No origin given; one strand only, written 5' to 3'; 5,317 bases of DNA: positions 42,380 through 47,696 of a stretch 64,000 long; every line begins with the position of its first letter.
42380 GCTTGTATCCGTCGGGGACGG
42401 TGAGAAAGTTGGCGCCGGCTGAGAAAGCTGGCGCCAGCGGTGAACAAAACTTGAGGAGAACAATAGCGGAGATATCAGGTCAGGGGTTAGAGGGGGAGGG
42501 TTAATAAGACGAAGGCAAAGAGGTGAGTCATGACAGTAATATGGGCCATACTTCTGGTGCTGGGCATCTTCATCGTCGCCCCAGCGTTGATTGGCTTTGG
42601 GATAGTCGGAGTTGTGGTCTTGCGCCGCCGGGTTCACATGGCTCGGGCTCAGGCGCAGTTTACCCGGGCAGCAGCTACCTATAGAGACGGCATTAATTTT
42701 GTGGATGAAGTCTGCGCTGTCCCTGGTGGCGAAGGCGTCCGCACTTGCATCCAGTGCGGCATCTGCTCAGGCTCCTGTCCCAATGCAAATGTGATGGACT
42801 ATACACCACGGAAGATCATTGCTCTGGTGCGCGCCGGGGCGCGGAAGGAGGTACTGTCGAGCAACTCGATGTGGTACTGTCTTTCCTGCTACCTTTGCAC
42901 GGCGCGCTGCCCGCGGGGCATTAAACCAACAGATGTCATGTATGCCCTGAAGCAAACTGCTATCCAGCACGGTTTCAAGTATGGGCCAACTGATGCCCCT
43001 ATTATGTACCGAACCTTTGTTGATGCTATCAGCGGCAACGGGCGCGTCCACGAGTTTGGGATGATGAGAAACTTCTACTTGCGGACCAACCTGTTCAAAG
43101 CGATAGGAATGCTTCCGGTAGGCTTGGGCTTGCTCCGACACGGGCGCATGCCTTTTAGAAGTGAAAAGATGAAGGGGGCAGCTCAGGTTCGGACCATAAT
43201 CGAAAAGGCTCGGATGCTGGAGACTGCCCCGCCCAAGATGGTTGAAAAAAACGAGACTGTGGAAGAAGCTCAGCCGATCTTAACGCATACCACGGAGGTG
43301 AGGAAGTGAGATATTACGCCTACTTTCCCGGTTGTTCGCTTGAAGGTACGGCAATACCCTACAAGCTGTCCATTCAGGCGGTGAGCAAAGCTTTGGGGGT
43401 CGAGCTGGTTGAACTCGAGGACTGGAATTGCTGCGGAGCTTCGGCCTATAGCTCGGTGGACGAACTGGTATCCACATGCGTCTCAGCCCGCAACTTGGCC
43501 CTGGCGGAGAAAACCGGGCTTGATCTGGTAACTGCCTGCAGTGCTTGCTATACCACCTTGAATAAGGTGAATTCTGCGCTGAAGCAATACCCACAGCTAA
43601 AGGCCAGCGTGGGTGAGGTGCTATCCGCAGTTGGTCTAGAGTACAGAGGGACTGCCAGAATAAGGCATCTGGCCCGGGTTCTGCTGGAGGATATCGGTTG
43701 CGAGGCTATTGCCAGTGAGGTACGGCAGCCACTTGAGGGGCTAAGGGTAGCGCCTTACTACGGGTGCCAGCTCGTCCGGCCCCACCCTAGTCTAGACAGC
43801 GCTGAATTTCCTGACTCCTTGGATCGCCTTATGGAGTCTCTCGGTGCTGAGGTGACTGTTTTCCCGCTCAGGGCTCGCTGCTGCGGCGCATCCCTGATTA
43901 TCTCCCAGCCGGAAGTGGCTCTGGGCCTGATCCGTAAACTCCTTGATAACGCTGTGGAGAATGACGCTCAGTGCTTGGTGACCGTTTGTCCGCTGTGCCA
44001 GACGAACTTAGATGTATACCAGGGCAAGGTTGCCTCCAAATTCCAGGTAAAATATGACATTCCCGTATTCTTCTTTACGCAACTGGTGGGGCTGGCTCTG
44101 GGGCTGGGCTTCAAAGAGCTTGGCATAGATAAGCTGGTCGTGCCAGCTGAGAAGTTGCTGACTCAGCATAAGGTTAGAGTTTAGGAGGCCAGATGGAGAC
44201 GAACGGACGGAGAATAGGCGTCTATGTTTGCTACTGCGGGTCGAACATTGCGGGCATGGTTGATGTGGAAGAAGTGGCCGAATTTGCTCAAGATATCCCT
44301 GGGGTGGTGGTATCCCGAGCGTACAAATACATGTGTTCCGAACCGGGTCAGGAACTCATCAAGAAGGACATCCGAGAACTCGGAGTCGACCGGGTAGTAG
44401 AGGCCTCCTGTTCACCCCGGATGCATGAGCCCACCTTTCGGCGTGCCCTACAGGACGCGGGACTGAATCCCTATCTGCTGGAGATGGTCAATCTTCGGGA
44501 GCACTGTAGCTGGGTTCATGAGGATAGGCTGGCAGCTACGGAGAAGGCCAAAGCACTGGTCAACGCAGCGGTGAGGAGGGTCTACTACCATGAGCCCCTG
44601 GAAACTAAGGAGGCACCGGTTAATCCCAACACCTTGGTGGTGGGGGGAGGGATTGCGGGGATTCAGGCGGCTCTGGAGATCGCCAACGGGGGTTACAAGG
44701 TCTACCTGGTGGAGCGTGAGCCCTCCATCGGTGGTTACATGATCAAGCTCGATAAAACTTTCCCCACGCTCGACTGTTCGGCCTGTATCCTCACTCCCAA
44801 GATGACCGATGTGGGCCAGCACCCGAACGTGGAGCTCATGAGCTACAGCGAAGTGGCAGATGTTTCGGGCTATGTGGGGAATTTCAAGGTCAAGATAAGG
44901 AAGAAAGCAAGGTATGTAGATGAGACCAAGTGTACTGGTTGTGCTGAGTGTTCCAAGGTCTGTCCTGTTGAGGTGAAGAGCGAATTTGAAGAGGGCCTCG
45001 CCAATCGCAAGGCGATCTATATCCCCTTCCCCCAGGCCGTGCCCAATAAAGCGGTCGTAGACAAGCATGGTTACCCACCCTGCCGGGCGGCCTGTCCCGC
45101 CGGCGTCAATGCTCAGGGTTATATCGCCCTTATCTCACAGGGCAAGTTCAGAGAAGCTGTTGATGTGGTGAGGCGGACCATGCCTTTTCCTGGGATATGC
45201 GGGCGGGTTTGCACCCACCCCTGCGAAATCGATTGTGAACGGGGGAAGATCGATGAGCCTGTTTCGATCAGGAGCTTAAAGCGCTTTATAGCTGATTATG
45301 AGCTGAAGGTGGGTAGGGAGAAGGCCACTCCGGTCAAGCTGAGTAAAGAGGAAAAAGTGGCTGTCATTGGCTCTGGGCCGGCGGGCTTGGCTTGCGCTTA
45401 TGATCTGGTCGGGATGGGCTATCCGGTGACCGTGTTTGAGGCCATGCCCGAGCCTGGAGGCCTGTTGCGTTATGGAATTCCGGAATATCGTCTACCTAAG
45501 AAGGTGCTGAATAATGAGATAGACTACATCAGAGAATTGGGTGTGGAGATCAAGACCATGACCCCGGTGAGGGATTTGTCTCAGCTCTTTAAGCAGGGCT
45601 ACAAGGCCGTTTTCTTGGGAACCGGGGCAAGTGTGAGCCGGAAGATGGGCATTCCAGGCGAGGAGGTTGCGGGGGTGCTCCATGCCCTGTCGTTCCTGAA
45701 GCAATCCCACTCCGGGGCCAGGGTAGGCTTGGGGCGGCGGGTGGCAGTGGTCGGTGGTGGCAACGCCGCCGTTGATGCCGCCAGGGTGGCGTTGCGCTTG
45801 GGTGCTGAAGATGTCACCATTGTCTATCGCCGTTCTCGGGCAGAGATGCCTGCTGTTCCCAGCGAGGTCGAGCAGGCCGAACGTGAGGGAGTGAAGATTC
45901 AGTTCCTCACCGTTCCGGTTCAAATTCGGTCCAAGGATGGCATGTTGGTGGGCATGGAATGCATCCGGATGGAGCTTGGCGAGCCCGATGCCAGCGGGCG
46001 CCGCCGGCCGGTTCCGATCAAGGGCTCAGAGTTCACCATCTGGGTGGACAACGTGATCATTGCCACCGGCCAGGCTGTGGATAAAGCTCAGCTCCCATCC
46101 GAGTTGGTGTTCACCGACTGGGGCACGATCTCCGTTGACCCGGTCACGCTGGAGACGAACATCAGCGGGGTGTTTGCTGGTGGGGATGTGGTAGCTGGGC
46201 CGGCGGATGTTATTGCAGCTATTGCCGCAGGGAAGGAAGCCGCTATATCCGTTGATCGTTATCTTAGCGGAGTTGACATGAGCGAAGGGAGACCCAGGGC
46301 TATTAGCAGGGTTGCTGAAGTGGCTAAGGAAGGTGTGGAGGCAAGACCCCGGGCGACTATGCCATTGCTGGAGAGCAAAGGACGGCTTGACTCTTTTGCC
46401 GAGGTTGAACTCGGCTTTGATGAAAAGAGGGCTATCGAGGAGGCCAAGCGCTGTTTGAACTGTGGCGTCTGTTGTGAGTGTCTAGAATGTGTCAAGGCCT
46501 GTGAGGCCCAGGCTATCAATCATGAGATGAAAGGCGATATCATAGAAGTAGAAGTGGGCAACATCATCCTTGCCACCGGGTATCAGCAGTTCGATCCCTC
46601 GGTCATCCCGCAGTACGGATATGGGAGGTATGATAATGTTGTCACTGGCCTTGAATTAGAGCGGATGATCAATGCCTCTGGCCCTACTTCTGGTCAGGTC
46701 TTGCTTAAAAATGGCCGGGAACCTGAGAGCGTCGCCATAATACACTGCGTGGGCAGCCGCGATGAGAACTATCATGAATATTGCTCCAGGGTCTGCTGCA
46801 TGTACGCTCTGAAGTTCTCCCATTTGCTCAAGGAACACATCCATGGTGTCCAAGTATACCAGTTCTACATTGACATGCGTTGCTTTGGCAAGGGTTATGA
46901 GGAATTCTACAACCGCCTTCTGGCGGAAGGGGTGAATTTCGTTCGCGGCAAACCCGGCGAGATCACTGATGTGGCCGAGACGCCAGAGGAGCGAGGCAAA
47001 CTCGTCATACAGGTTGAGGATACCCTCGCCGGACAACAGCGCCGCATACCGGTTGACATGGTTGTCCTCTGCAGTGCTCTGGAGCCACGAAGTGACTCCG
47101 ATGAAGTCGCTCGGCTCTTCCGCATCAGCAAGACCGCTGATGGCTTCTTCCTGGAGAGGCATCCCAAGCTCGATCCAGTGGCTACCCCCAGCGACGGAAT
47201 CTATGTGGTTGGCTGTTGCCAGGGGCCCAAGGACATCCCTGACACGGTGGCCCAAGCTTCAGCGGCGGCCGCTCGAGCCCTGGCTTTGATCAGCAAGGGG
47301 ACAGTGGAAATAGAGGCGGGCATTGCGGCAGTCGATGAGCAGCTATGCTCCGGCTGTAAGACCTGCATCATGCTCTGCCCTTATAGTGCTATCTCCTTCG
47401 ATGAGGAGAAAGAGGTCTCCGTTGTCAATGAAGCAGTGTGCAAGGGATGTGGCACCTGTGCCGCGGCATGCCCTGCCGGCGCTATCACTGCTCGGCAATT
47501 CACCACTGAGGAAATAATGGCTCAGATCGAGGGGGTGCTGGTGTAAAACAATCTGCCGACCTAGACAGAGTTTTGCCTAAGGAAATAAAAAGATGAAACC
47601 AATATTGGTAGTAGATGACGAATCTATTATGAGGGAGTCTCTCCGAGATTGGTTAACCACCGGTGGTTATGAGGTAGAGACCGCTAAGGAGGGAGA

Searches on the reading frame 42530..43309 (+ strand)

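Call 24: search_protein_families(library=pfam, proteins=[window:42530-43309:+])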
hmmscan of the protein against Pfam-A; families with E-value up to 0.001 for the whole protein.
window:42530-43309:+ (259 aa): 5 families
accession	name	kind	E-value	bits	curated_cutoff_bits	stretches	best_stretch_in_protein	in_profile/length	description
PF13183.11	Fer4_8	-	1.5e-11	45.1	27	1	70-131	2-68/68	4Fe-4S dicluster domain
PF13534.11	Fer4_17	-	1.5e-09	38.7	22.2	1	73-131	2-60/61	4Fe-4S dicluster domain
PF13187.11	Fer4_9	-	2.2e-09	37.6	27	1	73-130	2-50/52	4Fe-4S dicluster domain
PF12838.12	Fer4_7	-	3.9e-07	30.9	27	1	72-131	1-52/52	4Fe-4S dicluster domain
PF13237.11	Fer4_10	-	1.7e-05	25.1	25.5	1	71-128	7-53/53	4Fe-4S dicluster domain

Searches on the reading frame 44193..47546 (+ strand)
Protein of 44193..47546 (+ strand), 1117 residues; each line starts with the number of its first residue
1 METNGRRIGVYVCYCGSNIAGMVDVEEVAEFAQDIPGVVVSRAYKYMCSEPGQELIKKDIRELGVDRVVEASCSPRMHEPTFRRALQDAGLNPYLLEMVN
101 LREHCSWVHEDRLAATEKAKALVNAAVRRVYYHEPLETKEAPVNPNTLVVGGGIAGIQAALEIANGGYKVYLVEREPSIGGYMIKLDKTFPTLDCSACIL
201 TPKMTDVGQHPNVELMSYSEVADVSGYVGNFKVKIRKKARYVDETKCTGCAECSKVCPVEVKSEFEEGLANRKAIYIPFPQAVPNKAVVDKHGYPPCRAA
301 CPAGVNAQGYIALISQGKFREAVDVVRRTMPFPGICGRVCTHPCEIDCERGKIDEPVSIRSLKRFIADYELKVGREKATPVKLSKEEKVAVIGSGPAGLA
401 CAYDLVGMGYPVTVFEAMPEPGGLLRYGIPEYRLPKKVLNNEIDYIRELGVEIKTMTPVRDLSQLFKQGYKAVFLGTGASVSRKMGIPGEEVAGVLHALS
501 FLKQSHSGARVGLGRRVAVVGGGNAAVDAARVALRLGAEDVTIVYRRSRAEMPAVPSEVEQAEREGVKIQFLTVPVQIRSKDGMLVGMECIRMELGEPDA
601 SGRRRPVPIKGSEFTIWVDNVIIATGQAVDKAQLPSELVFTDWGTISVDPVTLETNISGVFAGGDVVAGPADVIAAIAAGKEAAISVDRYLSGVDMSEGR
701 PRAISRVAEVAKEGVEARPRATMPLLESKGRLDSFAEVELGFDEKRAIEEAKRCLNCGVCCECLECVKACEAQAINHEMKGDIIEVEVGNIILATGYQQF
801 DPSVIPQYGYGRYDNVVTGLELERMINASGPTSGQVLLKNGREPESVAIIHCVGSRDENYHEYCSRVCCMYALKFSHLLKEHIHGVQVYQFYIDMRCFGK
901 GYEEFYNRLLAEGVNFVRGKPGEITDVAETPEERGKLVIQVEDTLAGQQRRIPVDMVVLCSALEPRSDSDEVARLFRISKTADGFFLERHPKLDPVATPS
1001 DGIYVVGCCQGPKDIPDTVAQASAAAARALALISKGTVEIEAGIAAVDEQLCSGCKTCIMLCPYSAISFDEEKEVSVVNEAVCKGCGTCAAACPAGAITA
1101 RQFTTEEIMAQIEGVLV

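Call 24: search_protein_families(library=pfam, proteins=[window:44193-47546:+])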
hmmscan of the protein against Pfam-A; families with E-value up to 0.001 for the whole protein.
window:44193-47546:+ (1117 aa): 25 families
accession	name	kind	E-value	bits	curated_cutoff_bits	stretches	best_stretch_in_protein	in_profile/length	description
PF07992.20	Pyr_redox_2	-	6.5e-45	154.2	26.1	2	388-680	2-291/291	Pyridine nucleotide-disulphide oxidoreductase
PF14691.11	Fer4_20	-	1.7e-22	79.8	25.8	2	295-372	30-110/113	Dihydroprymidine dehydrogenase domain II, 4Fe-4S cluster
PF00070.33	Pyr_redox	-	8.6e-18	65.1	22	1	516-582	1-70/82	Pyridine nucleotide-disulphide oxidoreductase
PF13738.12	Pyr_redox_3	-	1e-15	58.2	30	1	472-664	127-305/305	Pyridine nucleotide-disulphide oxidoreductase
PF13450.12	NAD_binding_8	-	1.2e-14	54.8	21.9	2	391-425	1-35/68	NAD(P)-binding Rossmann-like domain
PF00037.32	Fer4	-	4.6e-13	48.8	21.1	3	1077-1099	2-24/24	4Fe-4S binding domain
PF12831.13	FAD_oxidored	-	1e-12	48.5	27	1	148-183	3-38/416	FAD dependent oxidoreductase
PF01266.30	DAO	-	2e-12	47.8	27.9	2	388-422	1-35/353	FAD dependent oxidoreductase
PF14697.11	Fer4_21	-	7.1e-11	42.5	35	2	1045-1099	1-58/59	4Fe-4S dicluster domain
PF12838.12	Fer4_7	-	5.1e-10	40.1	27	2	1052-1097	2-52/52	4Fe-4S dicluster domain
PF00890.30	FAD_binding_2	-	5.9e-10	39.4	20.4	1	147-181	2-36/414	FAD binding domain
PF01134.28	GIDA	-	1.4e-09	38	22.1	1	148-183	3-29/391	Glucose inhibited division protein A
PF01262.27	AlaDh_PNT_C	-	2.5e-09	37.3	23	0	516-547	30-60/214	Alanine dehydrogenase/PNT, C-terminal domain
PF03486.20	HI0933_like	-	1.3e-08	35.1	50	0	388-422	2-36/244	HI0933-like protein Rossmann domain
PF12837.12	Fer4_6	-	3.9e-08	33.3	25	3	1076-1098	2-24/24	4Fe-4S binding domain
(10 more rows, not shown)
